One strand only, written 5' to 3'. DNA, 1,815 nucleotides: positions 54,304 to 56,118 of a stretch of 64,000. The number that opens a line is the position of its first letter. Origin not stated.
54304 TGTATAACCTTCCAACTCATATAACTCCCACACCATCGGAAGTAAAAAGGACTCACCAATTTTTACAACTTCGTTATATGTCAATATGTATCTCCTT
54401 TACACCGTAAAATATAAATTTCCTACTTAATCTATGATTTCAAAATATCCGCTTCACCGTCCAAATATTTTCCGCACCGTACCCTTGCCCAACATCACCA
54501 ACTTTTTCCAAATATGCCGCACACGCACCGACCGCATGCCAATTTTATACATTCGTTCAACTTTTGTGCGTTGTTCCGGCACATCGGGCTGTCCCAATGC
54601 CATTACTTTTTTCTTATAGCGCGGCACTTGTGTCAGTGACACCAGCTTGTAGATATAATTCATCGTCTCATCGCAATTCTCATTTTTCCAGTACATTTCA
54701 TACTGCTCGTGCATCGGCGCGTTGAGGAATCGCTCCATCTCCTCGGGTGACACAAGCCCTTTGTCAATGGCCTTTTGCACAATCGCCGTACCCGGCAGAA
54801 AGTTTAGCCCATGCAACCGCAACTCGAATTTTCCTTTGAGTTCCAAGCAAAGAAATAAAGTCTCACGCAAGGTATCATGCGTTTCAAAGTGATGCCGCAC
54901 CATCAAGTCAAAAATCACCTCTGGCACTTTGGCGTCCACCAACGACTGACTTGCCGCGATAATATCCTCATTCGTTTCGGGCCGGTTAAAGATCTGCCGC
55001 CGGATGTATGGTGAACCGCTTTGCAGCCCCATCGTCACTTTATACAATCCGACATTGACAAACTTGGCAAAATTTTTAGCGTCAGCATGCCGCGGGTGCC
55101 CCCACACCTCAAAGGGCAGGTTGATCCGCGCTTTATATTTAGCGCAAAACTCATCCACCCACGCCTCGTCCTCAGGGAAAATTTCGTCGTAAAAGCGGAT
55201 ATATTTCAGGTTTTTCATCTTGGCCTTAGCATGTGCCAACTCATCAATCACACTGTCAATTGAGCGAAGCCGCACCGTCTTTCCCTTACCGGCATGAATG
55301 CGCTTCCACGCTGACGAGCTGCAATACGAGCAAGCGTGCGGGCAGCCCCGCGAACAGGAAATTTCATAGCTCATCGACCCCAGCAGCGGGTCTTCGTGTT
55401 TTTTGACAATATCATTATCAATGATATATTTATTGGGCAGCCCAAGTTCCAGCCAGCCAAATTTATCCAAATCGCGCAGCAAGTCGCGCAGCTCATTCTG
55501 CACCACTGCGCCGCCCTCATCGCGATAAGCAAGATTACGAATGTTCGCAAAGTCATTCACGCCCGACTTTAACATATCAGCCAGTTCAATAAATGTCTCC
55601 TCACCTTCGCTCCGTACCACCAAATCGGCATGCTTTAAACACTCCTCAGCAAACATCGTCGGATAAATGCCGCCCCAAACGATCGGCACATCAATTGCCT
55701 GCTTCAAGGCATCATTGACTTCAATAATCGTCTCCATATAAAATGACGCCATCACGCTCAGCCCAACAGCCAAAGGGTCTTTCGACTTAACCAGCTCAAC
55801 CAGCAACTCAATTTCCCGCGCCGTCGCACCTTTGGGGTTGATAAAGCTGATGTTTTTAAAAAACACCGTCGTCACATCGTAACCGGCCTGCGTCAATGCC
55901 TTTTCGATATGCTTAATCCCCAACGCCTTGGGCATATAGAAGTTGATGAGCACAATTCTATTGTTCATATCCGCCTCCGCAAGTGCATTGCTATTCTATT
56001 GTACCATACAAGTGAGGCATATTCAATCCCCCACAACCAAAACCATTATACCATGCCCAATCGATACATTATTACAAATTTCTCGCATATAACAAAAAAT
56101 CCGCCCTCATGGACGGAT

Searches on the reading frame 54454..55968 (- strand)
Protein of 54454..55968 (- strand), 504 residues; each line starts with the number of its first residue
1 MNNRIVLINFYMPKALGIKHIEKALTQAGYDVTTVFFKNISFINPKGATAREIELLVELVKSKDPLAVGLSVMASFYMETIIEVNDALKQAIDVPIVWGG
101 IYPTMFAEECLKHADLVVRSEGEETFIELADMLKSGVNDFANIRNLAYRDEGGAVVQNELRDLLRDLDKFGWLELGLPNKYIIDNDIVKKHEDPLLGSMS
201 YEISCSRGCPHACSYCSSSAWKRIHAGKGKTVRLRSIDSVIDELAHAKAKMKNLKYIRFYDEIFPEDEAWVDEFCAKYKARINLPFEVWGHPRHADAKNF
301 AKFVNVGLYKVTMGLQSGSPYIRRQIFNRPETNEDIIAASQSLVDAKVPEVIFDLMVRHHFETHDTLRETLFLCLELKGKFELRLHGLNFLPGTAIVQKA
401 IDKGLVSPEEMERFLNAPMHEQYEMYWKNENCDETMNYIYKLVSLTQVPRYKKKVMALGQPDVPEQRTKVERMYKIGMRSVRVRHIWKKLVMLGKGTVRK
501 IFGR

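Call 63: search_protein_families(library=pfam, proteins=[window:54454-55968:-], max_evalue=0.00001)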
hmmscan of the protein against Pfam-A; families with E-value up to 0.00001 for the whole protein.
window:54454-55968:- (504 aa): 2 families
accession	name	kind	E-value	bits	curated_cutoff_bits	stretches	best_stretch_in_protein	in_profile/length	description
PF02310.24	B12-binding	-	2.8e-14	53.4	32.1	1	15-129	14-120/121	B12 binding domain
PF04055.27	Radical_SAM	-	8.2e-14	52.5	29.5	1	203-373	1-165/166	Radical SAM superfamily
